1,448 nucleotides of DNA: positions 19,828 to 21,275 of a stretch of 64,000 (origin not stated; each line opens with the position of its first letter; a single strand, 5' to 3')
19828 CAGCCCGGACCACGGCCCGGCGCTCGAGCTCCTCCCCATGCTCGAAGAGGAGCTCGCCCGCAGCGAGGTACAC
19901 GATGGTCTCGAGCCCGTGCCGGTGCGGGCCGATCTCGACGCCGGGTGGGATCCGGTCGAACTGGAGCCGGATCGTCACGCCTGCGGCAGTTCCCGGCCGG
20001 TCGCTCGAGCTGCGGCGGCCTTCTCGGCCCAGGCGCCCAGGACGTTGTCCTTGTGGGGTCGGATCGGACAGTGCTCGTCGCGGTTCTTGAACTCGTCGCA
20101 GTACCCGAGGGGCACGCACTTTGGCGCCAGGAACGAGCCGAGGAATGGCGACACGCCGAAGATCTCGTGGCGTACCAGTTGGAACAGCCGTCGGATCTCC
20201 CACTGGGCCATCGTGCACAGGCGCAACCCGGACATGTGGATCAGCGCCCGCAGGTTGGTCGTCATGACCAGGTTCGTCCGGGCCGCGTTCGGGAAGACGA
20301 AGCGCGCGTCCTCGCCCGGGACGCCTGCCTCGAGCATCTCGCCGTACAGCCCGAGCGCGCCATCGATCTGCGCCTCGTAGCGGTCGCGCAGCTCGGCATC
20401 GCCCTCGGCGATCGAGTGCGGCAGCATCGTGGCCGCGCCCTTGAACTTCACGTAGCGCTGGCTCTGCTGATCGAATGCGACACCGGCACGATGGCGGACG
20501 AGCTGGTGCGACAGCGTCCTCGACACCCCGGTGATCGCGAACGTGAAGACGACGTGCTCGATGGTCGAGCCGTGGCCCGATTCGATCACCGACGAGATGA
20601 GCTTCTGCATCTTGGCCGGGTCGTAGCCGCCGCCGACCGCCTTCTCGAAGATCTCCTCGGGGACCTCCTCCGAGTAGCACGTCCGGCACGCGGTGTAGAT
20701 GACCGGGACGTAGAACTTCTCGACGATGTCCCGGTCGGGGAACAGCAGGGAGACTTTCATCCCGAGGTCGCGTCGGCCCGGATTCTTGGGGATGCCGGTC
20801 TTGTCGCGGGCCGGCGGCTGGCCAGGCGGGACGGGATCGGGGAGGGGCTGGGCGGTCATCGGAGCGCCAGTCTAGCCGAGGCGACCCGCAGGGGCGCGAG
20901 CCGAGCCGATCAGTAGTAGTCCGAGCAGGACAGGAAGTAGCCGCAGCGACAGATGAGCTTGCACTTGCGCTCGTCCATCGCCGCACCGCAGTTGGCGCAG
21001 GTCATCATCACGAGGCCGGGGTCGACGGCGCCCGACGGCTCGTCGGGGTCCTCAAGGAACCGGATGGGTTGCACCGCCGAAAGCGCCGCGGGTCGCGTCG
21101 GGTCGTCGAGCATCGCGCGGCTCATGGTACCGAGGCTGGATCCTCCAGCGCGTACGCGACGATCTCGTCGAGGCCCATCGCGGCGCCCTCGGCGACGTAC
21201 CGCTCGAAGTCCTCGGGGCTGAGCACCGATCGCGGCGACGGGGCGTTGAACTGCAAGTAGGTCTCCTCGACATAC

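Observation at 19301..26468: cAMP-type signalling cluster: CNB protein, AC-STAND, Zn-ribbon, thyX and bicupin in one co-directional chain, with a divergent CNB-flavoprotein pair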

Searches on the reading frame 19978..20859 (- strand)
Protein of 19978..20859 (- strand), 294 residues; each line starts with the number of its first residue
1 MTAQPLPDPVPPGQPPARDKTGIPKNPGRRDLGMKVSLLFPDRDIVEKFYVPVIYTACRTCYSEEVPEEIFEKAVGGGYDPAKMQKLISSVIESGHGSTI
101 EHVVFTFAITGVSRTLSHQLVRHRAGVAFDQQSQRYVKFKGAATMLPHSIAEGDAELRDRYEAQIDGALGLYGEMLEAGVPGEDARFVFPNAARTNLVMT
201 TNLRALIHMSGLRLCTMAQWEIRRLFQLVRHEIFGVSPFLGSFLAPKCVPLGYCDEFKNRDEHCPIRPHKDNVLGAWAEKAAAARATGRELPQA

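Call 10: search_protein_families(library=pfam, max_evalue=0.01, proteins=[window:19978-20859:-])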
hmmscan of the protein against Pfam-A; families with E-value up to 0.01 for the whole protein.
seq(294 aa): 1 family
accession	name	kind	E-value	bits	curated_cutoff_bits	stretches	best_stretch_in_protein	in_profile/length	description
PF02511.20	Thy1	-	4.2e-56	190.2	24.8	1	53-238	12-190/191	Thymidylate synthase complementing protein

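Call 12: find_encoding_contigs(protein=window:19978-20859:-, flank=10000, max_places=6)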
Protein seq(294 aa) (294 aa): no gene with exactly this product is on record in the collection.

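Call 13: find_encoding_contigs(protein=window:19978-20760:-, flank=10000, max_places=6)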
Protein seq(261 aa) (261 aa): no gene with exactly this product is on record in the collection.

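Call 15: find_homologous_proteins(query=window:19978-20760:-, max_evalue=1e-20)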
Query seq(261 aa) (261 aa): 7490 proteins with E <= 1e-20 among 8000 candidates; the best 120 are listed.
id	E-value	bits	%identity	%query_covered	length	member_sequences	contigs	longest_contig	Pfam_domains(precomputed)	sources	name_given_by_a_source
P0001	2.0e-166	570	96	100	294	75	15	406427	PF02511.21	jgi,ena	jgi:thymidylate synthase (FAD)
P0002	3.7e-164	562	95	100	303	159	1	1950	PF02511.21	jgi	jgi:thymidylate synthase (FAD)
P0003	6.9e-158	542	90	100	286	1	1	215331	PF02511.21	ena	-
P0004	1.3e-157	541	90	100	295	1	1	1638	PF02511.21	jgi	jgi:thymidylate synthase (FAD)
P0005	2.7e-157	540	89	100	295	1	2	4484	PF02511.21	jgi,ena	jgi:thymidylate synthase (FAD)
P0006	7.1e-157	538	90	99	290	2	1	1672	PF02511.21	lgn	-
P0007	7.8e-157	538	89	100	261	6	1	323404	PF02511.21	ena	-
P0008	9.0e-157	538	89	100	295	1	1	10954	PF02511.21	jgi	jgi:thymidylate synthase (FAD)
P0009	1.6e-156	537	89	100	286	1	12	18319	PF02511.21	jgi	jgi:thymidylate synthase (FAD)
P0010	3.5e-156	536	88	100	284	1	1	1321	PF02511.21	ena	-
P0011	7.8e-156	535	89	100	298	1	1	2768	PF02511.21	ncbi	-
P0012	2.9e-155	533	89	100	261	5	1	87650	PF02511.21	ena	-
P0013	3.0e-155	533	89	100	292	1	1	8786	PF02511.21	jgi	jgi:thymidylate synthase (FAD)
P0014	3.1e-155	533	89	100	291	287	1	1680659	PF02511.21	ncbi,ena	-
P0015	4.1e-155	533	88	100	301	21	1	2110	PF02511.21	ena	-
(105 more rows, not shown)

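Call 16: find_related_loci(query=window:19978-20760:-, collection=genome_contigs, flank=10000)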
Query seq(261 aa) (261 aa) in genome_contigs; peptide patterns used: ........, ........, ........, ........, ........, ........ (x = any residue, [..] = any of these).
600 stretches matched a pattern (row limit reached: there are more); 550 encode a relative of the query (tblastn E <= 1e-3); the best 80 are kept; 80 distinct loci.
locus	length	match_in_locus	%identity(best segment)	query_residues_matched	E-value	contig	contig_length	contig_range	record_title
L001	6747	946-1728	98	1-261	9e-177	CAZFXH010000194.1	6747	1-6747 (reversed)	MAG TPA_asm: uncultured Anaerolineaceae bacterium isolate binchicken_co31_243 genome assembly, contig: k141_2461852, who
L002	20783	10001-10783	97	1-261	2e-173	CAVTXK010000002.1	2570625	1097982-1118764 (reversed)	MAG: uncultured Chloroflexia bacterium isolate MFD06742.bin.2.198 genome assembly, contig: contig_4554, whole genome sho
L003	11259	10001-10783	97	1-261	6e-173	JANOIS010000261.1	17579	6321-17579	MAG: Chloroflexota bacterium isolate SOY_63_metabat_166 SOY_63_k141_5330069, whole genome shotgun sequence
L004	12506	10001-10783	96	1-261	3e-172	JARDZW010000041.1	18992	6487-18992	MAG: Chloroflexota bacterium isolate C_No_T0_bin.2 scaffold_596, whole genome shotgun sequence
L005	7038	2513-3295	95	1-261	2e-171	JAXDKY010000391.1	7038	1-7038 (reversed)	MAG: Chloroflexota bacterium isolate BP_605 scaffold_2357634, whole genome shotgun sequence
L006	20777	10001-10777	86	1-259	1e-157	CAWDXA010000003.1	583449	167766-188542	MAG: uncultured Chloroflexia bacterium isolate MFD05942.bin.2.254 genome assembly, contig: contig_13042, whole genome sh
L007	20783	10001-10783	89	1-261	6e-156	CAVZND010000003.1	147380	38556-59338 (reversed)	MAG: uncultured Chloroflexia bacterium isolate MFD02242.bin.2.217 genome assembly, contig: contig_1746, whole genome sho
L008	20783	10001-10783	85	1-261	1e-155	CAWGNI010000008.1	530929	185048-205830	MAG: uncultured Chloroflexia bacterium isolate MFD05684.bin.2.219 genome assembly, contig: contig_31414, whole genome sh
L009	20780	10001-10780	86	1-260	2e-155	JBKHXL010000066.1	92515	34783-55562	MAG: Candidatus Limnocylindria bacterium isolate N_bin.19.orig k127_345428, whole genome shotgun sequence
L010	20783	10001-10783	89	1-261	3e-155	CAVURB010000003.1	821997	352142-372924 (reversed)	MAG: uncultured Chloroflexia bacterium isolate MFD09730.bin.2.23 genome assembly, contig: contig_12777, whole genome sho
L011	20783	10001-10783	87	1-261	8e-155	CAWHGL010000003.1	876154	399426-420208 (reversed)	MAG: uncultured Chloroflexia bacterium isolate MFD00392.bin.2.284 genome assembly, contig: contig_19798, whole genome sh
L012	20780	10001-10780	88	1-260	1e-154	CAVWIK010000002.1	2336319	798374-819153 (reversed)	MAG: uncultured Chloroflexia bacterium isolate MFD02199.bin.2.130 genome assembly, contig: contig_20001, whole genome sh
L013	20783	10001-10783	89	1-261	3e-154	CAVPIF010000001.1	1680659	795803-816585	MAG: uncultured Chloroflexia bacterium isolate MFD09964.bin.2.142 genome assembly, contig: contig_6991, whole genome sho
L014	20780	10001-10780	90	1-260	4e-154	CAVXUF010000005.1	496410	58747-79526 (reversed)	MAG: uncultured Chloroflexia bacterium isolate MFD04651.bin.2.42 genome assembly, contig: contig_8212, whole genome shot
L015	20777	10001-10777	84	1-259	6e-154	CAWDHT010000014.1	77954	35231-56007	MAG: uncultured Chloroflexia bacterium isolate MFD04716.bin.2.112 genome assembly, contig: contig_39444, whole genome sh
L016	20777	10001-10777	85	1-259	2e-153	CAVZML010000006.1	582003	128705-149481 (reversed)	MAG: uncultured Chloroflexia bacterium isolate MFD02199.bin.2.145 genome assembly, contig: contig_24853, whole genome sh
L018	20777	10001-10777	83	1-259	1e-153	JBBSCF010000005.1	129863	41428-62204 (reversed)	MAG: Candidatus Limnocylindrales bacterium isolate La6_metabat2.260 La6_metabat2.260_K_3318597_L_129863_cov_21.4301, who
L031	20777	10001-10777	84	1-259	1e-152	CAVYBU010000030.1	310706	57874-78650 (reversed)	MAG: uncultured Chloroflexia bacterium isolate MFD09779.bin.1.359 genome assembly, contig: contig_8673, whole genome sho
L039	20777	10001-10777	83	1-259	4e-152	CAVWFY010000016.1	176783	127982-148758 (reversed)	MAG: uncultured Chloroflexia bacterium isolate MFD04716.bin.2.316 genome assembly, contig: contig_77402, whole genome sh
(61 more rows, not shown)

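Call 21: search_protein_families(library=ncbifam, max_evalue=0.001, proteins=[window:19978-20760:-])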
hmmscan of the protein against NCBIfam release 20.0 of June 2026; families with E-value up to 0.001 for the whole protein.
seq(261 aa): 1 family
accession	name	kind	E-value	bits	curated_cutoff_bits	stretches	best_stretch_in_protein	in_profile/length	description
TIGR02170.1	thyX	equivalog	4.4e-47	160.3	87.9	1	20-206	17-206/211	FAD-dependent thymidylate synthase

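Call 32: search_protein_families(library=pfam, max_evalue=0.01, proteins=[L039:4988-5713:-, L039:8357-9844:+, L016:8580-9272:-, L016:6398-7468:+, L016:5282-6187:+, L031:6434-8179:+, L018:7881-8363:+, L015:10787-11074:+])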
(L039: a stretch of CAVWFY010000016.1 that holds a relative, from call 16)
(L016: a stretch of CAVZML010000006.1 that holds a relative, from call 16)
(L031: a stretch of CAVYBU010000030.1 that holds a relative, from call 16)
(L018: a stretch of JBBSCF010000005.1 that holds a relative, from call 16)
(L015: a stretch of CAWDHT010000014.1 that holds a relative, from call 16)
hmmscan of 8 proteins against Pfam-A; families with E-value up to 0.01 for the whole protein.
L039:4988-5713:- (242 aa): 6 families
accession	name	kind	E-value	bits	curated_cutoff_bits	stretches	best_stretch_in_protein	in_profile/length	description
PF08281.18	Sigma70_r4_2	-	4.9e-06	26.5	25.7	1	154-201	4-51/54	Sigma-70, region 4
PF04545.22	Sigma70_r4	-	0.00011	22.1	24.1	1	157-200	1-44/50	Sigma-70, region 4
PF16509.11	KORA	-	0.0002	22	26.7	1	158-202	13-56/84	TrfB plasmid transcriptional repressor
PF13384.12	HTH_23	-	0.0024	18.1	24.6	1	172-198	13-39/50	Homeodomain-like domain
PF12728.13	HTH_17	-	0.0066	17.1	27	0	180-207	5-31/51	Helix-turn-helix domain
PF07638.17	Sigma70_ECF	-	0.0074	16.6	21.1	0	139-193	115-168/185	ECF sigma factor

L039:8357-9844:+ (496 aa): 3 families
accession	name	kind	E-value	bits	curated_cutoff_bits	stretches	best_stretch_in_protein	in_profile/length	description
PF07690.21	MFS_1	-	7.6e-32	111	33.4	1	82-442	4-346/347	Major Facilitator Superfamily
PF13347.12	MFS_2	-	5.2e-09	35.6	27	1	162-423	97-347/427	MFS/sugar transport protein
PF12832.13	MFS_1_like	-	5.7e-07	29.3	25.2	2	316-474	14-173/373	MFS_1 like family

L016:8580-9272:- (231 aa): 8 families
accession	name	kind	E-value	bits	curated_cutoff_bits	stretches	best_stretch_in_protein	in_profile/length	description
PF04545.22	Sigma70_r4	-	1.5e-08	34.5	24.1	1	156-200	1-45/50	Sigma-70, region 4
PF08281.18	Sigma70_r4_2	-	6.4e-08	32.6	25.7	1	154-200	5-51/54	Sigma-70, region 4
PF16509.11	KORA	-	5.1e-07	30.2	26.7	1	157-198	13-53/84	TrfB plasmid transcriptional repressor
PF13384.12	HTH_23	-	3.6e-05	23.9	24.6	1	165-196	8-38/50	Homeodomain-like domain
PF00196.25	GerE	-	7.6e-05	22.7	23.5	1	159-194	2-36/57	Bacterial regulatory proteins, luxR family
PF12802.13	MarR_2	-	0.001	19.6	27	1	173-198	16-43/61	MarR family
PF13518.12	HTH_28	-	0.002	18.6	25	1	165-195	3-32/52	Helix-turn-helix domain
PF01381.28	HTH_3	-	0.0049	17.3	23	0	175-193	9-27/55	Helix-turn-helix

L016:6398-7468:+ (357 aa): 1 family
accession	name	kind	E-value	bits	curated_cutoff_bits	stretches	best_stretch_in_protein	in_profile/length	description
PF08530.16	PepX_C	-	1e-26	94.6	22.5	1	91-204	84-197/217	X-Pro dipeptidyl-peptidase C-terminal non-catalytic domain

L016:5282-6187:+ (302 aa): 1 family
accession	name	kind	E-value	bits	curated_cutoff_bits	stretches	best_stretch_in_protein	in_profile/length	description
PF00924.24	MS_channel_2nd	-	9.4e-10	38.9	20.2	1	120-180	1-58/68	Mechanosensitive ion channel, beta-domain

L031:6434-8179:+ (582 aa): 5 families
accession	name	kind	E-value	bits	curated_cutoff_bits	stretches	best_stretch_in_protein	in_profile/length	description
PF02129.25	Peptidase_S15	-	2.1e-57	195.2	23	1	36-292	1-262/262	X-Pro dipeptidyl-peptidase (S15 family)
PF08530.16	PepX_C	-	1.2e-33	117.3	22.5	1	321-546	1-200/217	X-Pro dipeptidyl-peptidase C-terminal non-catalytic domain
PF12146.15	Hydrolase_4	-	6.9e-06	26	27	1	81-161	24-104/239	Serine aminopeptidase, S33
PF00561.26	Abhydrolase_1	-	7.3e-06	26.3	25.8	1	84-161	23-97/245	alpha/beta hydrolase fold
PF00326.27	Peptidase_S9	-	0.00047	20.1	22.6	1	82-160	8-91/213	Prolyl oligopeptidase family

L018:7881-8363:+ (161 aa): 2 families
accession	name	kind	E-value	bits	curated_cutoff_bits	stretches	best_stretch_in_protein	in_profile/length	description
PF08327.17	AHSA1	-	1.2e-14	55.1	22.1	1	37-158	2-124/125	Activator of Hsp90 ATPase homolog 1-like protein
PF10604.15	Polyketide_cyc2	-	0.0025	18.5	27.4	1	36-156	11-135/142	Polyketide cyclase / dehydrase and lipid transport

L015:10787-11074:+ (96 aa): 0 families

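Call 79: find_encoding_contigs(protein=P0001, flank=8000, max_places=4)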
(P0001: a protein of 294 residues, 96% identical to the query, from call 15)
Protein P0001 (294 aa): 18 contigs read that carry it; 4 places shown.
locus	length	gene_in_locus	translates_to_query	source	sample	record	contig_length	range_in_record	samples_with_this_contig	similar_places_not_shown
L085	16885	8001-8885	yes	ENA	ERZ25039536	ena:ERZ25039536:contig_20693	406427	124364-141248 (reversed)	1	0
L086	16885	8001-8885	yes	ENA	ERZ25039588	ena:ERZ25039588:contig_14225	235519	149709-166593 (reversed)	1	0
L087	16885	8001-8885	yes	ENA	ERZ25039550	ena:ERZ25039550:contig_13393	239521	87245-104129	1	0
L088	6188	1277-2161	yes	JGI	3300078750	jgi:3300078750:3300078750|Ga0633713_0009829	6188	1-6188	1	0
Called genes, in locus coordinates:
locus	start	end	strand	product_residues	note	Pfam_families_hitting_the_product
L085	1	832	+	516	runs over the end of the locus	PF00326:Peptidase_S9, PF00561:Abhydrolase_1 (weak), PF02129:Peptidase_S15, PF12146:Hydrolase_4 (weak)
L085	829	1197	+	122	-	-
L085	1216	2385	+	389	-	PF00155:Aminotran_1_2, PF01041:DegT_DnrJ_EryC1 (weak), PF01053:Cys_Met_Meta_PP (faint)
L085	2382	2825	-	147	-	-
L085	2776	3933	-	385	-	PF07992:Pyr_redox_2, PF13738:Pyr_redox_3, PF13434:Lys_Orn_oxgnase (weak)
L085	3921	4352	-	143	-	PF00027:cNMP_binding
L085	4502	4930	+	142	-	PF00027:cNMP_binding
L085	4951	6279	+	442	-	PF00211:Guanylate_cyc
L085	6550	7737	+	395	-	PF13424:TPR_12 (weak)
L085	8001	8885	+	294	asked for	PF02511:Thy1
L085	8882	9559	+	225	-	PF00190:Cupin_1 (faint), PF02311:AraC_binding (faint), PF07883:Cupin_2, PF12973:Cupin_7 (faint), PF01050:MannoseP_isomer (weak), PF07883:Cupin_2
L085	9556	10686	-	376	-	PF06224:AlkZ-like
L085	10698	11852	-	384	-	PF06441:EHN, PF00561:Abhydrolase_1, PF12697:Abhydrolase_6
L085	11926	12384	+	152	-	PF12802:MarR_2, PF13551:HTH_29 (weak)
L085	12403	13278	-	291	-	PF01048:PNP_UDP_1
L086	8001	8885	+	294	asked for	PF02511:Thy1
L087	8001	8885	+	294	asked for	PF02511:Thy1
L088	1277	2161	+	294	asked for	PF02511:Thy1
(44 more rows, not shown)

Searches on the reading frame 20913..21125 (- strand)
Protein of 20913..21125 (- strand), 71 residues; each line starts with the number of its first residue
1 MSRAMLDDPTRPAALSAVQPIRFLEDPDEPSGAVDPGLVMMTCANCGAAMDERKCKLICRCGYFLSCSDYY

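Call 10: search_protein_families(library=pfam, max_evalue=0.01, proteins=[window:20913-21125:-])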
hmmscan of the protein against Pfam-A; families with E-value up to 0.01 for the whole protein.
seq(71 aa): 0 families

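Call 14: find_encoding_contigs(protein=window:20913-21125:-, flank=10000, max_places=6)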
Protein seq(71 aa) (71 aa): no gene with exactly this product is on record in the collection.

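Call 21: search_protein_families(library=ncbifam, max_evalue=0.001, proteins=[window:20913-21125:-])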
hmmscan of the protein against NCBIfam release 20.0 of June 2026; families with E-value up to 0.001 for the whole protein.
seq(71 aa): 0 families

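Call 36: search_protein_families(library=padloc, max_evalue=0.01, proteins=[window:20913-21125:-])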
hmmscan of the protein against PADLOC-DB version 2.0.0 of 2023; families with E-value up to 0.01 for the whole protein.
seq(71 aa): 0 families

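Call 59: search_solved_structures(query=window:20913-21125:-, max_evalue=10)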
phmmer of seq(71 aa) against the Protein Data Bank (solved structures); distinct sequences matched with E-value up to 10: 4.
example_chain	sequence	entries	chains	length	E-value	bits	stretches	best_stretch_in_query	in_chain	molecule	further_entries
6vtv_A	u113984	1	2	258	0.4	14.5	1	6-60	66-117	Gamma-glutamyl-gamma-aminobutyrate hydrolase PuuD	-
9h0m_E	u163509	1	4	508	0.84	13.4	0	15-62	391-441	PIT54 protein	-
1rgv_A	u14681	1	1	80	1.6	12.6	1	27-64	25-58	ferredoxin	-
9ojn_A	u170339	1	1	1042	1.9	12.3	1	19-52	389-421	Iron-sulfur-binding reductase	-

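Call 61: find_homologous_proteins(query=window:20913-21125:-, max_evalue=0.001)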
Query seq(71 aa) (71 aa): 2286 proteins with E <= 0.001 among 2286 candidates; the best 120 are listed.
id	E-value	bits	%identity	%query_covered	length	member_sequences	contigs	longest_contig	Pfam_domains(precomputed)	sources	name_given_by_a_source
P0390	1.1e-39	151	93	100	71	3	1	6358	-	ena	-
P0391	1.3e-38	148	93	100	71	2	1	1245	-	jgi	jgi:hypothetical protein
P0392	6.8e-38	145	93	100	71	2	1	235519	-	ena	-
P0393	1.5e-37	144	92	100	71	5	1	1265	-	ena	-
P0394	2.7e-37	143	90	100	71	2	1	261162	-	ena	-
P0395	1.2e-36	141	90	100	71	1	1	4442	-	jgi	jgi:hypothetical protein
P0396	1.8e-36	141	89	100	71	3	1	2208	-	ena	-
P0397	4.8e-36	139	93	94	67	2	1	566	-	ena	-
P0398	4.8e-36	139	89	99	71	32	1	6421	-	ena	-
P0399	9.7e-36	138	89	100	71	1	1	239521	-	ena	-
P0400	1.1e-35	138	89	100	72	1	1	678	-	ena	-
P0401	1.7e-35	138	85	100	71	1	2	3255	-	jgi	jgi:hypothetical protein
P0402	3.2e-35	137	91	94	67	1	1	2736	-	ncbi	ncbi:MAG TPA: hypothetical protein VF364_01720 [Candidatus Limnocylindria bacterium]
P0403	3.3e-35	137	87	100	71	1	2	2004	-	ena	-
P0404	5.0e-35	136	86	100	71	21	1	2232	-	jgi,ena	-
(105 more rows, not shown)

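Call 76: predict_structure(alignment_id=A2)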
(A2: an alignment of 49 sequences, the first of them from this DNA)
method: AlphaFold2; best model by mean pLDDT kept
length: 71 residues; sequences in the alignment: 49
mean_pLDDT: 60.3   pTM: 0.26
mean pLDDT of the five models: 60.3, 60.0, 59.2, 57.9, 56.7
residues with pLDDT >= 90: 0; 70-90: 9; 50-70: 54; < 50: 8
segments of 3 or more residues with pLDDT < 50: 1-6
pLDDT, mean of each block of 10 residues (from residue 1): 46 66 69 58 66 60 58 50
secondary structure, 60 per line:
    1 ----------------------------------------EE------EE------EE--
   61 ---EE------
elements in order:
